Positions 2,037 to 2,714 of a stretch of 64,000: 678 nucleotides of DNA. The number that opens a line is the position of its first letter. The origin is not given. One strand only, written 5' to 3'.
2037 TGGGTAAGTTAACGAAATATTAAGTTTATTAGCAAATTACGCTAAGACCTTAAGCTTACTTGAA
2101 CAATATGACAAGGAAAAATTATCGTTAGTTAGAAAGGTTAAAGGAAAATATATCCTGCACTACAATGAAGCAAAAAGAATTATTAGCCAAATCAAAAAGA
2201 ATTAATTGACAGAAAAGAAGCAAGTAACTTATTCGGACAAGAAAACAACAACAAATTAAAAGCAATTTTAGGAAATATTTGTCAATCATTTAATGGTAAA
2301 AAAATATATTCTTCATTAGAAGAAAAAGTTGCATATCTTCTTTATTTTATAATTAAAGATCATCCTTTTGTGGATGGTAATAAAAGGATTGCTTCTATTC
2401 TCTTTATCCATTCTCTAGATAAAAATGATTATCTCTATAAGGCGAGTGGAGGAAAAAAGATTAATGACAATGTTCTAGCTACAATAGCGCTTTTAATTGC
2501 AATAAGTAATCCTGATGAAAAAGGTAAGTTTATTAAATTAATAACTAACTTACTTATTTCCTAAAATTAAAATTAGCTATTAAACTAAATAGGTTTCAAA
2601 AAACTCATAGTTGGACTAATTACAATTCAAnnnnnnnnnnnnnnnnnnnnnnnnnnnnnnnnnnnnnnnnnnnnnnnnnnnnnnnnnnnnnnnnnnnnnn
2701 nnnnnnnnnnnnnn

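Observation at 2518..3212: About 55-bp direct repeat brackets a single membrane-protein gene inserted at the 3-prime end of the Fic/Doc remnant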

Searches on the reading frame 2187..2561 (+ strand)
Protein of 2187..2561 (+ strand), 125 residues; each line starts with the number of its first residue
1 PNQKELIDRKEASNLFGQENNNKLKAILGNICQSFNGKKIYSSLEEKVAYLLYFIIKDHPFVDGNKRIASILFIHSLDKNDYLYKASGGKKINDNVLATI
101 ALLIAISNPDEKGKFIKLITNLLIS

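Call 8: search_protein_families(library=pfam, proteins=[window:2187-2561:+], max_evalue=0.1)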
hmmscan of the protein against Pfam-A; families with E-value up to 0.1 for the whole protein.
window:2187-2561:+ (125 aa): 1 family
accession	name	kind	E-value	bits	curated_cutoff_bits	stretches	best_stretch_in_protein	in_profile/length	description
PF02661.23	Fic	-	1.9e-09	38.7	24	1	22-75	30-91/93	Fic/DOC family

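Call 14: find_homologous_proteins(query=window:2187-2561:+, max_evalue=0.001)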
Query window:2187-2561:+ (125 aa): 482 proteins with E <= 0.001 among 506 candidates; the best 120 are listed.
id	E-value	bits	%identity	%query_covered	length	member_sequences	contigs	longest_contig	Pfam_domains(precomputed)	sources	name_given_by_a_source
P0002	3.9e-50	187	74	97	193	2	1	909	PF02661.24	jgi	jgi:death-on-curing family protein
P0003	4.6e-49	184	71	90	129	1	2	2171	PF02661.24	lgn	-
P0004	3.1e-48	181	74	97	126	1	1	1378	PF02661.24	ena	-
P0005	4.4e-47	177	68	98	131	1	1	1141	PF02661.24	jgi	jgi:death-on-curing family protein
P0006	5.5e-47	177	70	98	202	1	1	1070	PF02661.24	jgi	jgi:death-on-curing family protein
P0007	1.8e-46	175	71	95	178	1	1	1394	PF02661.24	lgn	-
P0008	3.5e-46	174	68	97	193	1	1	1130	PF02661.24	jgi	jgi:death-on-curing family protein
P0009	1.6e-45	172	67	97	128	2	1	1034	PF02661.24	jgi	-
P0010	2.2e-45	172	68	97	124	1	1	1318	PF02661.24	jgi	jgi:death-on-curing family protein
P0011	3.3e-45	171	65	98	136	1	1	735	PF02661.24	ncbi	-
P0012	3.5e-45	171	65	97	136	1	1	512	PF02661.24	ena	-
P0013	6.3e-45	170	68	97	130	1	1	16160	PF02661.24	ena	-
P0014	1.6e-44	169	69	95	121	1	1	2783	PF02661.24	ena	-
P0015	1.8e-44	169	67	97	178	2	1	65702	PF02661.24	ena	-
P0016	3.1e-44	168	66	97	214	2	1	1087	PF02661.24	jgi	-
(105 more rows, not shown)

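Call 26: find_related_loci(query=A1, collection=metagenome_contigs, flank=6000)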
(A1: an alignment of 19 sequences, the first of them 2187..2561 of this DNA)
Query A1 (125 aa) in metagenome_contigs; peptide patterns used: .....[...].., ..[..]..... (x = any residue, [..] = any of these).
600 stretches matched a pattern (row limit reached: there are more); 567 encode a relative of the query (tblastn E <= 1e-3); the best 80 are kept; 80 distinct loci.
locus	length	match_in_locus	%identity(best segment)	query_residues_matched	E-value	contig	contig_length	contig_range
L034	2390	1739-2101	69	3-123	2e-54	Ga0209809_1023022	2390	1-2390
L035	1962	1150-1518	69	3-125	6e-55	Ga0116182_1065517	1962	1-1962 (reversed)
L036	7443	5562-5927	67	3-124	3e-53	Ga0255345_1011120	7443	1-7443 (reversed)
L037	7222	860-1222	69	3-123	2e-53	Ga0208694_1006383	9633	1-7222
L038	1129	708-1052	73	9-123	4e-55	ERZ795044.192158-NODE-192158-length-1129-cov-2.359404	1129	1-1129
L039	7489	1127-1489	67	3-123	3e-52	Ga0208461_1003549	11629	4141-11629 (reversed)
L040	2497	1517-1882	65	3-124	2e-52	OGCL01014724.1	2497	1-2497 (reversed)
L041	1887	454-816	69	3-123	2e-53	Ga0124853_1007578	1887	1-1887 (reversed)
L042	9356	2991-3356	70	3-124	3e-52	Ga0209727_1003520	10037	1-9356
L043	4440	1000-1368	67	3-125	5e-52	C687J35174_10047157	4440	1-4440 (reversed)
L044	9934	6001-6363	69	3-123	6e-52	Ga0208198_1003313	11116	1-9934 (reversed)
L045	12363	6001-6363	67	3-123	9e-52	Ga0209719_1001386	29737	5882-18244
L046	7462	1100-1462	66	3-123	1e-51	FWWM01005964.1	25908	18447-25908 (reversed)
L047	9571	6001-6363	67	3-123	9e-52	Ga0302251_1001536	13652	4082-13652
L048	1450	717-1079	65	3-123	4e-53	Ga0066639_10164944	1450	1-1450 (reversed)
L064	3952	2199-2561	70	3-123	1e-48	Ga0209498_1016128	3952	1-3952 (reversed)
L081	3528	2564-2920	67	3-121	6e-46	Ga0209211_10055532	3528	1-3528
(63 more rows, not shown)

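Call 40: search_protein_families(library=padloc, proteins=[window:2187-2561:+], max_evalue=0.1)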
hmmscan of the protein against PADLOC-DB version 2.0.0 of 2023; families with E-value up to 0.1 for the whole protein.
window:2187-2561:+ (125 aa): 8 families
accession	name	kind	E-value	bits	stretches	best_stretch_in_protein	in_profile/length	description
PDLC04963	PDC-S23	-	1.4e-45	154.1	1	8-124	192-308/312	-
PDLC04965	PDC-S23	-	1.9e-43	147.1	1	5-123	206-323/327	-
PDLC04964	PDC-S23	-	6e-37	125.6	1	4-123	208-327/331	-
PDLC04848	PDC-S05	-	2.1e-21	74.8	1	46-123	211-288/291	-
PDLC04718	PDC-M59B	-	2e-09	35.8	1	36-110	45-115/159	-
PDLC04838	PDC-S04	-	0.007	14.2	1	43-87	128-172/209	-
PDLC03963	SoFic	-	0.01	13.3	1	47-83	182-218/361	-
PDLC04966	PDC-S24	-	0.022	11.6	1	59-83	318-342/497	-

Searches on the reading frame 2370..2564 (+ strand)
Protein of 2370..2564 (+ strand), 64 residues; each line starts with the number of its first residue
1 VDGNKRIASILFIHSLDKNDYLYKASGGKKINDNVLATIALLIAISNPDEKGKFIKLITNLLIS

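Call 71: find_encoding_contigs(protein=window:2370-2564:+, flank=4000, max_places=10)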
Protein window:2370-2564:+ (64 aa): no gene with exactly this product is on record in the collection.
